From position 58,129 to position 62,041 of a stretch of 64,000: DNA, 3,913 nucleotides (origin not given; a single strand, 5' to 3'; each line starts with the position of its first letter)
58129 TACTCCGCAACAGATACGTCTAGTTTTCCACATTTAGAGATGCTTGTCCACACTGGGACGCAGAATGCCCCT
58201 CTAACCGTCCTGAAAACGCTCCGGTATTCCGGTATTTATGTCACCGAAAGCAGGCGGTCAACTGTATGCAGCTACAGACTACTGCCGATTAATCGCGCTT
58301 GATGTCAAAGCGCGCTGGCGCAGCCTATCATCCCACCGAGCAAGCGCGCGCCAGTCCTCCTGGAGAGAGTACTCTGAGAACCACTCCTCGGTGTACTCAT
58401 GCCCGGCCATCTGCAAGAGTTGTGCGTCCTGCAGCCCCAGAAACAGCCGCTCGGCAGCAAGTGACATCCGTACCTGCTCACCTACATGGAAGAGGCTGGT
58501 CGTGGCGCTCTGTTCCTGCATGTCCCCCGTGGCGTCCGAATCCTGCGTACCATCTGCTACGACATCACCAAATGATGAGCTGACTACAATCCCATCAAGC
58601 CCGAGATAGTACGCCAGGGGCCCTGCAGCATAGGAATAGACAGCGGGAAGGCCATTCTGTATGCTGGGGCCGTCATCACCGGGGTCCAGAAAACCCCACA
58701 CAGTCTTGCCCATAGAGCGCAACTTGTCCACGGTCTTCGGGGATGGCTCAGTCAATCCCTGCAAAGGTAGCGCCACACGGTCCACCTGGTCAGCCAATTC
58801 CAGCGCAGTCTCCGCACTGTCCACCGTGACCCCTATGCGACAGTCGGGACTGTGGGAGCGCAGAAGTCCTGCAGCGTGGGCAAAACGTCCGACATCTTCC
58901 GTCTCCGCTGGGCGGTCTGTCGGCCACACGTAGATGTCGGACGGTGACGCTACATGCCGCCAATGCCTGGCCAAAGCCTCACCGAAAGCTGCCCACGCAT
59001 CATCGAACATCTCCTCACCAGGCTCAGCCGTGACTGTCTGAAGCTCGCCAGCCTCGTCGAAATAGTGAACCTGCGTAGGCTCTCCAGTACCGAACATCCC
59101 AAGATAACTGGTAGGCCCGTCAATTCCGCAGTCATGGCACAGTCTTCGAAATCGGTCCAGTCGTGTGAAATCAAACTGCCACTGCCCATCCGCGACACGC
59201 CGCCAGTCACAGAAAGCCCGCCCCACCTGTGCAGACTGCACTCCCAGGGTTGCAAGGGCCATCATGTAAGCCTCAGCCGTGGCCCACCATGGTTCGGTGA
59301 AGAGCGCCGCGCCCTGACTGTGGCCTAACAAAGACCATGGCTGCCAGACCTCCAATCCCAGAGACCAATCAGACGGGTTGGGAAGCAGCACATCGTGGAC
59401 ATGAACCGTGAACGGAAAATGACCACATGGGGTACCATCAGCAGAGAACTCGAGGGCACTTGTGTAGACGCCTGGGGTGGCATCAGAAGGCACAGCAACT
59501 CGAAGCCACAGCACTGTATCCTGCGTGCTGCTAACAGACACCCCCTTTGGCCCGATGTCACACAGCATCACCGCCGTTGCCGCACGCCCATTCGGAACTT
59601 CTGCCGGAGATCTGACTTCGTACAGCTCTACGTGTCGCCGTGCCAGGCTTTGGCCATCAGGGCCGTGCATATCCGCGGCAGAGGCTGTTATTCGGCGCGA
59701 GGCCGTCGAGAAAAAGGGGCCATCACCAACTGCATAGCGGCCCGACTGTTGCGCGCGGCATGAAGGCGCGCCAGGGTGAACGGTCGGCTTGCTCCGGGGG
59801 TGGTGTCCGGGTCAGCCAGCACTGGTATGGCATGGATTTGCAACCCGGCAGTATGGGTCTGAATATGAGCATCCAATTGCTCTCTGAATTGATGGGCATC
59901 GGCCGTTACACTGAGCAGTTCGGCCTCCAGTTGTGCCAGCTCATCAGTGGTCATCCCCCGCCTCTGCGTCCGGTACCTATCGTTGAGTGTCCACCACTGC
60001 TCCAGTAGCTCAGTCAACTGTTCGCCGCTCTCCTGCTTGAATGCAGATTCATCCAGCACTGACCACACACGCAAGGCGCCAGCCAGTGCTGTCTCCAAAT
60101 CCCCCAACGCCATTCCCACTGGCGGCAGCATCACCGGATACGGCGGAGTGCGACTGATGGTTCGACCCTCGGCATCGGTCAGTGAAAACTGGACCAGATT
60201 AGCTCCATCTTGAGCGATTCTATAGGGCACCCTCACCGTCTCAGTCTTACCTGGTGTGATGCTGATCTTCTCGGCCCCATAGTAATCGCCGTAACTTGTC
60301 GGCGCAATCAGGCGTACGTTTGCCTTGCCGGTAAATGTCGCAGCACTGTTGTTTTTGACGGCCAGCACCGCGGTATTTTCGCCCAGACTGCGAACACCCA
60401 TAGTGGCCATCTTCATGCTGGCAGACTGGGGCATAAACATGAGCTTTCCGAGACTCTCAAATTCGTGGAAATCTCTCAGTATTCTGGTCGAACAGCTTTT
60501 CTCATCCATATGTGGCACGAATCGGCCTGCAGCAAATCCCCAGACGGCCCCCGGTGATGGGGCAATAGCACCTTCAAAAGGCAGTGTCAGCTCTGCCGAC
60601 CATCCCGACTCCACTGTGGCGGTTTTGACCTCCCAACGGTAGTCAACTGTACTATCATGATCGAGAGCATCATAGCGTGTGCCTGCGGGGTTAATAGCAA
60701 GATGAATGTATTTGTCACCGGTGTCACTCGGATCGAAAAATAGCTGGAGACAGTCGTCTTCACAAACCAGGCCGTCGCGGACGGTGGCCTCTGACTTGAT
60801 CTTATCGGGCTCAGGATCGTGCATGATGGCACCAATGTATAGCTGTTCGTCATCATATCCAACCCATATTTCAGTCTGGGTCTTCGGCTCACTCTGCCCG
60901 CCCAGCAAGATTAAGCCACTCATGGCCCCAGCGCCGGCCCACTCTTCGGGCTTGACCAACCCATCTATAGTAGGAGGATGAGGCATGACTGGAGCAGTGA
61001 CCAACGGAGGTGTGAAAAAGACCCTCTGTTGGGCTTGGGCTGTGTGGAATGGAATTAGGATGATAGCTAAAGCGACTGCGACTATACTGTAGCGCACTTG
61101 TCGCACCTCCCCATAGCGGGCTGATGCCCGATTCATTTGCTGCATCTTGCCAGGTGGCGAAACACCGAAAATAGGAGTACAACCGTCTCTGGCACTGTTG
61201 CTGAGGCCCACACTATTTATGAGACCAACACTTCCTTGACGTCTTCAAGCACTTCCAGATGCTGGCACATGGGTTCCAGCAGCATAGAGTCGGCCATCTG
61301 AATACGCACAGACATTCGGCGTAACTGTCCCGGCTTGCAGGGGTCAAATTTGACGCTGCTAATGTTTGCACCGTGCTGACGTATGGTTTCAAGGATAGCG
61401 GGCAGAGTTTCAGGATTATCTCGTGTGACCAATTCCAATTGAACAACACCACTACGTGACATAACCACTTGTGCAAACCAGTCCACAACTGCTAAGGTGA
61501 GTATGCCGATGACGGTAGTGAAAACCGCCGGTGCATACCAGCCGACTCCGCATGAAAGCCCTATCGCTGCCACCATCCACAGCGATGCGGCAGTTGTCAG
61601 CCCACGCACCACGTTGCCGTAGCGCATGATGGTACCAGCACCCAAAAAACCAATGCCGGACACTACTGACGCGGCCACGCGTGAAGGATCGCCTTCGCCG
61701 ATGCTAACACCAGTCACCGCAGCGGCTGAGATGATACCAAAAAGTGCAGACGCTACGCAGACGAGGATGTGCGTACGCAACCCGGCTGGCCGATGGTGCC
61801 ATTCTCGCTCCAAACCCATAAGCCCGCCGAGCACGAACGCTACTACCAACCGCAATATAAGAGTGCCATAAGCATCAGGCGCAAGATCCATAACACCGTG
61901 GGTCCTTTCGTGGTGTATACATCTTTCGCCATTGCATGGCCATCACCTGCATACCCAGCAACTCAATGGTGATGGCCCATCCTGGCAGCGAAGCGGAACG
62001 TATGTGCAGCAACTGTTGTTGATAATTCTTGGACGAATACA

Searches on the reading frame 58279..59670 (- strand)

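Call 58: search_protein_families(library=pfam, proteins=[window:58279-59670:-], max_evalue=0.01)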
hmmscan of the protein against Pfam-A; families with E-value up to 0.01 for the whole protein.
window:58279-59670:- (463 aa): 2 families
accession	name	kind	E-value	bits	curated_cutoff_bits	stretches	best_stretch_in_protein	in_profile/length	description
PF13320.12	GH123_cat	-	2.9e-18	66.8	23.1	1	140-361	54-263/324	Glycoside hydrolase 123, catalytic domain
PF22680.2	Glyco_hydro_123_N_2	-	0.0039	17.5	27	1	46-76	111-141/142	Glycoside hydrolase 123 N-terminal domain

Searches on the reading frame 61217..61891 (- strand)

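Call 58: search_protein_families(library=pfam, proteins=[window:61217-61891:-], max_evalue=0.01)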
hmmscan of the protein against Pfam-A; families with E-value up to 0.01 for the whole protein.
window:61217-61891:- (224 aa): 3 families
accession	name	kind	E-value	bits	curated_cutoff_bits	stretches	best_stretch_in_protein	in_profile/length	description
PF02308.21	MgtC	-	5.5e-40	136.9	31.4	1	15-140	1-119/121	MgtC family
PF13291.12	ACT_4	-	8.4e-08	33.2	27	1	150-221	7-78/80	ACT domain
PF16316.10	DUF4956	-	0.0011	19.2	30.6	1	71-170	42-143/169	Domain of unknown function (DUF4956)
